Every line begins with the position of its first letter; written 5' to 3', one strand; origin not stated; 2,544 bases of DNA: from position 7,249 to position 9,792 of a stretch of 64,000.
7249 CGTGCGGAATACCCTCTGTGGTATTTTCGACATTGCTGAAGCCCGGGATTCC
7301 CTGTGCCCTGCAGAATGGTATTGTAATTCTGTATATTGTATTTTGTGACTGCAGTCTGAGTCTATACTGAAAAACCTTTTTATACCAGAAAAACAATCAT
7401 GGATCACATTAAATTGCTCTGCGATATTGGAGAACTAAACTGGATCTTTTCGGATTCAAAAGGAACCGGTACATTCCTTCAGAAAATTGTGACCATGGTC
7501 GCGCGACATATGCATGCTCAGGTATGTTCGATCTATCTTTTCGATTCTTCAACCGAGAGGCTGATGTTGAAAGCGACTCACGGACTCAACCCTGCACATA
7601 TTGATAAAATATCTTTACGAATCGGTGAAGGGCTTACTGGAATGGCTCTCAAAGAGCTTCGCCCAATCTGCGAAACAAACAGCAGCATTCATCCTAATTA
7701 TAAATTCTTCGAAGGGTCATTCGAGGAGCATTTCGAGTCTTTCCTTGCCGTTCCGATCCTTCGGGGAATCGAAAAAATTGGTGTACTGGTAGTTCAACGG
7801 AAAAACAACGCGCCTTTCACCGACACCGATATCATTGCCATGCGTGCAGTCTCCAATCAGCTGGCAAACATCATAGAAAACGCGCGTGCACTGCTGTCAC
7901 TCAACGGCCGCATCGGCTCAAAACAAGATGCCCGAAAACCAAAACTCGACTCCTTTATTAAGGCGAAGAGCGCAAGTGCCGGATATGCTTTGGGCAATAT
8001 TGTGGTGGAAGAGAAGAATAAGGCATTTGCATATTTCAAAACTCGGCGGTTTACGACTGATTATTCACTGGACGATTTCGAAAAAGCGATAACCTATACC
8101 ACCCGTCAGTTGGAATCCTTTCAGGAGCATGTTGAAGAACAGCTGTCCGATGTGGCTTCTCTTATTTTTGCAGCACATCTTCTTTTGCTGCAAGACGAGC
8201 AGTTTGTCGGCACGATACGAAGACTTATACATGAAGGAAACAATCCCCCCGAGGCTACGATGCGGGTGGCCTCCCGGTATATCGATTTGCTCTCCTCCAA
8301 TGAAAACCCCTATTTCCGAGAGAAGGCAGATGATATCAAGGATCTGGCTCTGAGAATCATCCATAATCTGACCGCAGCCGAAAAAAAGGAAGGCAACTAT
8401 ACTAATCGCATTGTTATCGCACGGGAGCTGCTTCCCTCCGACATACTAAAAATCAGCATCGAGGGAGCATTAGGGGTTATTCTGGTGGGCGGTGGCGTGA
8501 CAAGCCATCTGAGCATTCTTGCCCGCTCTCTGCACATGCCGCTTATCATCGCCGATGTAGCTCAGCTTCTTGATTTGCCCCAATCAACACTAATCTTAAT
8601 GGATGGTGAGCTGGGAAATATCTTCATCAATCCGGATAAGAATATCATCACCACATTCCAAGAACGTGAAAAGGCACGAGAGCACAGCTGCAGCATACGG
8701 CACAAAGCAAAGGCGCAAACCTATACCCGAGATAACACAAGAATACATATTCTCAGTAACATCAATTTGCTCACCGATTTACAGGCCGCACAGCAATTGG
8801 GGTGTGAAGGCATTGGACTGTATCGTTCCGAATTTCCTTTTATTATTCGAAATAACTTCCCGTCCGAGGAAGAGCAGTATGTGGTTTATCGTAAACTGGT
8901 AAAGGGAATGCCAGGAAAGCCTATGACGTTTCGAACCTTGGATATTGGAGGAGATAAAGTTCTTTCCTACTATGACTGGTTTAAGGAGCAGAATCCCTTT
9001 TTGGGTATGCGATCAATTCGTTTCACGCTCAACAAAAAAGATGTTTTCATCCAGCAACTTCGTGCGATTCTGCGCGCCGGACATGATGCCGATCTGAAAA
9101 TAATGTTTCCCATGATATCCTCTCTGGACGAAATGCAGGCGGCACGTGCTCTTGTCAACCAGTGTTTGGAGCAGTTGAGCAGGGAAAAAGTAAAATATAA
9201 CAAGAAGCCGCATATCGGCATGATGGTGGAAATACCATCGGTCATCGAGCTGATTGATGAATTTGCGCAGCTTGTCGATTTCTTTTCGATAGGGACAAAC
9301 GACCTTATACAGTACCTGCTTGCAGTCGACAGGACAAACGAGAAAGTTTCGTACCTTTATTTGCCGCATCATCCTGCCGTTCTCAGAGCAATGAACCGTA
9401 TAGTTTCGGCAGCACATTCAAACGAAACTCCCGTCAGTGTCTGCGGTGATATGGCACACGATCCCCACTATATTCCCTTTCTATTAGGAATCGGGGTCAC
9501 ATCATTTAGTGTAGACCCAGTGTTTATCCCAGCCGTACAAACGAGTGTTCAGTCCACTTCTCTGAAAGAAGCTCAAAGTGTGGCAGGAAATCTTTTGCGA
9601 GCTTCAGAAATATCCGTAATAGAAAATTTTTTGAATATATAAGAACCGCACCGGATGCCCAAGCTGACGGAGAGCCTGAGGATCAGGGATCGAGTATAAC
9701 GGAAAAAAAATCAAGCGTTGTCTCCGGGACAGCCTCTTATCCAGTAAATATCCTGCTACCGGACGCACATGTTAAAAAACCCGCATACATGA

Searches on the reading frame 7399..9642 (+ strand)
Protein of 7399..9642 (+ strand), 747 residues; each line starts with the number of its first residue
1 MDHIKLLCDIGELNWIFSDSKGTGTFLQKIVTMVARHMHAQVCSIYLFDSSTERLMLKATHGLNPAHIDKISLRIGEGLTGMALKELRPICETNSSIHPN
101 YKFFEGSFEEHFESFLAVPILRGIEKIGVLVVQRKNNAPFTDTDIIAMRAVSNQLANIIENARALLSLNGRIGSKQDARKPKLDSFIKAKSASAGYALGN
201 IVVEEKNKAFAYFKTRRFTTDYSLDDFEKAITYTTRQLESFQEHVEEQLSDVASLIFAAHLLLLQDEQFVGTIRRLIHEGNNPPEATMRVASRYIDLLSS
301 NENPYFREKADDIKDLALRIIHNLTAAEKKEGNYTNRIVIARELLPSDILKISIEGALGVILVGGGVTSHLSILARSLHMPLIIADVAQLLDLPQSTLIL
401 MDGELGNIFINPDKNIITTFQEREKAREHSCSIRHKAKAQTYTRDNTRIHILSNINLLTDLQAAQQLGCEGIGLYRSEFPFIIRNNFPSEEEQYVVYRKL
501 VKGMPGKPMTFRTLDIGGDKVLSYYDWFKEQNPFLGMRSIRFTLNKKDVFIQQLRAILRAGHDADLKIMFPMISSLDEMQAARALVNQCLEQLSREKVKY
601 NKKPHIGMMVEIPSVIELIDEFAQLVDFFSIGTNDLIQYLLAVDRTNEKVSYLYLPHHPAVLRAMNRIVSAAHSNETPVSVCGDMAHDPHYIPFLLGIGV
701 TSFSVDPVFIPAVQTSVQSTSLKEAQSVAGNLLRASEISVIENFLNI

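Call 13: find_encoding_contigs(protein=window:7399-9642:+, flank=3000, max_places=4)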
Protein window:7399-9642:+ (747 aa): 5 contigs read that carry it; 4 places shown.
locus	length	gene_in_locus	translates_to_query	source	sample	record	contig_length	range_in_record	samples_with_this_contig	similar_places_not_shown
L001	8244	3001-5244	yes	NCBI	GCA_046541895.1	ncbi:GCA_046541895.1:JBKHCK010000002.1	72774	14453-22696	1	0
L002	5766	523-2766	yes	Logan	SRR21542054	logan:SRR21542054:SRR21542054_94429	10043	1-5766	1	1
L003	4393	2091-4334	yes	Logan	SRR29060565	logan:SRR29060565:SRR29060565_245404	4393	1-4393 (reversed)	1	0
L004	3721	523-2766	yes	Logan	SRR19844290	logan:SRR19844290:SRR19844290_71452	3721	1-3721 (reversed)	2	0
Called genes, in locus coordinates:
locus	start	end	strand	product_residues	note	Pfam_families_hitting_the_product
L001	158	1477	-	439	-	PF00909:Ammonium_transp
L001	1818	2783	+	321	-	PF00158:Sigma54_activat, PF14532:Sigma54_activ_2, PF00004:AAA (faint), PF07728:AAA_5, PF25601:AAA_lid_14, PF02954:HTH_8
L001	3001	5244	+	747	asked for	PF01590:GAF, PF13185:GAF_2, PF13492:GAF_3, PF05524:PEP-utilisers_N, PF00391:PEP-utilizers, PF02896:PEP-utilizers_C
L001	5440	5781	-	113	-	PF00543:P-II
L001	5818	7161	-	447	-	PF00909:Ammonium_transp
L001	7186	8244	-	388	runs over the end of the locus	-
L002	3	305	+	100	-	?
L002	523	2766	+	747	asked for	PF01590:GAF, PF13185:GAF_2, PF13492:GAF_3, PF05524:PEP-utilisers_N, PF00391:PEP-utilizers, PF02896:PEP-utilizers_C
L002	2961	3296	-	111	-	PF00543:P-II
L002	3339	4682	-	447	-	PF00909:Ammonium_transp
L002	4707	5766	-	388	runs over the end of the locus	-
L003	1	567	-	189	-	?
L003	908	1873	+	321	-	PF00158:Sigma54_activat, PF14532:Sigma54_activ_2, PF07728:AAA_5, PF25601:AAA_lid_14, PF02954:HTH_8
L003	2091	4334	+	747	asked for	PF01590:GAF, PF13185:GAF_2, PF13492:GAF_3, PF05524:PEP-utilisers_N, PF00391:PEP-utilizers, PF02896:PEP-utilizers_C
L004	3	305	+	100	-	?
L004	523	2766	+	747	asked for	PF01590:GAF, PF13185:GAF_2, PF13492:GAF_3, PF05524:PEP-utilisers_N, PF00391:PEP-utilizers, PF02896:PEP-utilizers_C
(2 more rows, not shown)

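Call 53: find_homologous_proteins(query=window:7399-9642:+, max_evalue=1e-100)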
Query window:7399-9642:+ (747 aa): 2593 proteins with E <= 1e-100 among 8000 candidates; the best 120 are listed.
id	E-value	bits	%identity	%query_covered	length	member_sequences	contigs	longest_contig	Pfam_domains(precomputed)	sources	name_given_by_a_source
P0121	0.0e+0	1657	100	99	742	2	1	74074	PF13185.13,PF05524.19,PF00391.30,PF01590.33,PF02896.25,PF13492.13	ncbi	-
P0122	0.0e+0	1261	75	100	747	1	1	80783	PF13185.13,PF05524.19,PF00391.30,PF01590.33,PF02896.25,PF13492.13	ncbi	-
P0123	1.1e-282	958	58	100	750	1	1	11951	PF13185.13,PF05524.19,PF00391.30,PF01590.33,PF02896.25,PF13492.13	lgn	-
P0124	1.8e-274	931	56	100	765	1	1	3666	PF13185.13,PF05524.19,PF00391.30,PF01590.33,PF02896.25,PF13492.13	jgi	jgi:phosphotransferase system enzyme I (PtsP)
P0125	2.0e-272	924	56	100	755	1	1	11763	PF13185.13,PF05524.19,PF00391.30,PF01590.33,PF02896.25,PF13492.13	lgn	-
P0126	1.2e-270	918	57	100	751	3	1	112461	PF13185.13,PF05524.19,PF00391.30,PF01590.33,PF02896.25,PF13492.13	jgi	jgi:phosphotransferase system, enzyme I, PtsP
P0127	1.4e-270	918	56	99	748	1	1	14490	PF13185.13,PF05524.19,PF00391.30,PF01590.33,PF02896.25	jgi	-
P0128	2.0e-268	911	54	100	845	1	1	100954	PF13185.13,PF05524.19,PF00391.30,PF01590.33,PF02896.25,PF13492.13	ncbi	-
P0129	5.8e-266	903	55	99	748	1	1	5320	PF13185.13,PF05524.19,PF00391.30,PF01590.33,PF02896.25,PF13492.13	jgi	-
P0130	6.5e-266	902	56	100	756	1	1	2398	PF13185.13,PF05524.19,PF00391.30,PF01590.33,PF02896.25,PF13492.13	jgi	jgi:phosphotransferase system enzyme I (PtsP)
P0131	8.6e-266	902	55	100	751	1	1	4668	PF13185.13,PF05524.19,PF00391.30,PF01590.33,PF02896.25,PF13492.13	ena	-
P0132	1.8e-265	901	56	99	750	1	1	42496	PF13185.13,PF05524.19,PF00391.30,PF01590.33,PF02896.25,PF13492.13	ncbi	ncbi:MAG: phosphoenolpyruvate--protein phosphotransferase [bacterium]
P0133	5.2e-265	899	55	100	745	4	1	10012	PF13185.13,PF05524.19,PF00391.30,PF01590.33,PF02896.25,PF13492.13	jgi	jgi:phosphotransferase system enzyme I (PtsP)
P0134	5.8e-265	899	54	100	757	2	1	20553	PF13185.13,PF05524.19,PF00391.30,PF01590.33,PF02896.25,PF13492.13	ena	-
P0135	6.2e-265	899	54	100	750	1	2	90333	PF13185.13,PF05524.19,PF00391.30,PF01590.33,PF02896.25,PF13492.13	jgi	-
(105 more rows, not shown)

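Call 54: find_encoding_contigs(protein=P0122, flank=10000, max_places=3)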
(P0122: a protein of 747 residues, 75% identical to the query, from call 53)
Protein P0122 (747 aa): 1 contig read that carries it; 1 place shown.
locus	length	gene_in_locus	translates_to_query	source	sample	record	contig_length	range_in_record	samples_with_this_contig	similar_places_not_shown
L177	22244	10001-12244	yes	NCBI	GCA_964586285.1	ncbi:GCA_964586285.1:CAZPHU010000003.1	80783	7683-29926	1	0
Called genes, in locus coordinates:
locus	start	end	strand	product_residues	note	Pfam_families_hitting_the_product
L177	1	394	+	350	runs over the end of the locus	PF01547:SBP_bac_1, PF12849:PBP_like_2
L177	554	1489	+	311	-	-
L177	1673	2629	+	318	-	PF00528:BPD_transp_1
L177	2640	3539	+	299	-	PF00528:BPD_transp_1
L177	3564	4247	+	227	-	PF00072:Response_reg, PF00486:Trans_reg_C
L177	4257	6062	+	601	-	PF00672:HAMP, PF13188:PAS_8 (weak), PF00989:PAS, PF08448:PAS_4, PF13426:PAS_9, PF00512:HisKA, PF02518:HATPase_c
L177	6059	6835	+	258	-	PF00005:ABC_tran, PF02463:SMC_N, PF13304:AAA_21 (weak)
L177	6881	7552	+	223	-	PF01895:PhoU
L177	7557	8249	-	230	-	PF00117:GATase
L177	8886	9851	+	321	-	PF00158:Sigma54_activat, PF13191:AAA_16 (weak), PF14532:Sigma54_activ_2, PF07728:AAA_5 (weak), PF25601:AAA_lid_14, PF02954:HTH_8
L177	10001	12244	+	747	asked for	PF01590:GAF, PF13185:GAF_2, PF13492:GAF_3, PF05524:PEP-utilisers_N, PF00391:PEP-utilizers, PF02896:PEP-utilizers_C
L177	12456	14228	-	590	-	PF01336:tRNA_anti-codon, PF00152:tRNA-synt_2, PF02938:GAD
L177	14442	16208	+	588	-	PF00989:PAS, PF13426:PAS_9, PF08447:PAS_3 (weak), PF00990:GGDEF, PF00563:EAL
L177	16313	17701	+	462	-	PF00291:PALP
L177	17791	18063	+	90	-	-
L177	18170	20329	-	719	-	PF00989:PAS, PF13188:PAS_8 (weak), PF13426:PAS_9, PF00989:PAS, PF08448:PAS_4, PF13426:PAS_9, PF02518:HATPase_c, PF00072:Response_reg, +2 more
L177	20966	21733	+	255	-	PF00753:Lactamase_B, PF19583:ODP (faint)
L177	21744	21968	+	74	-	-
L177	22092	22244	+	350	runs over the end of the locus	PF00150:Cellulase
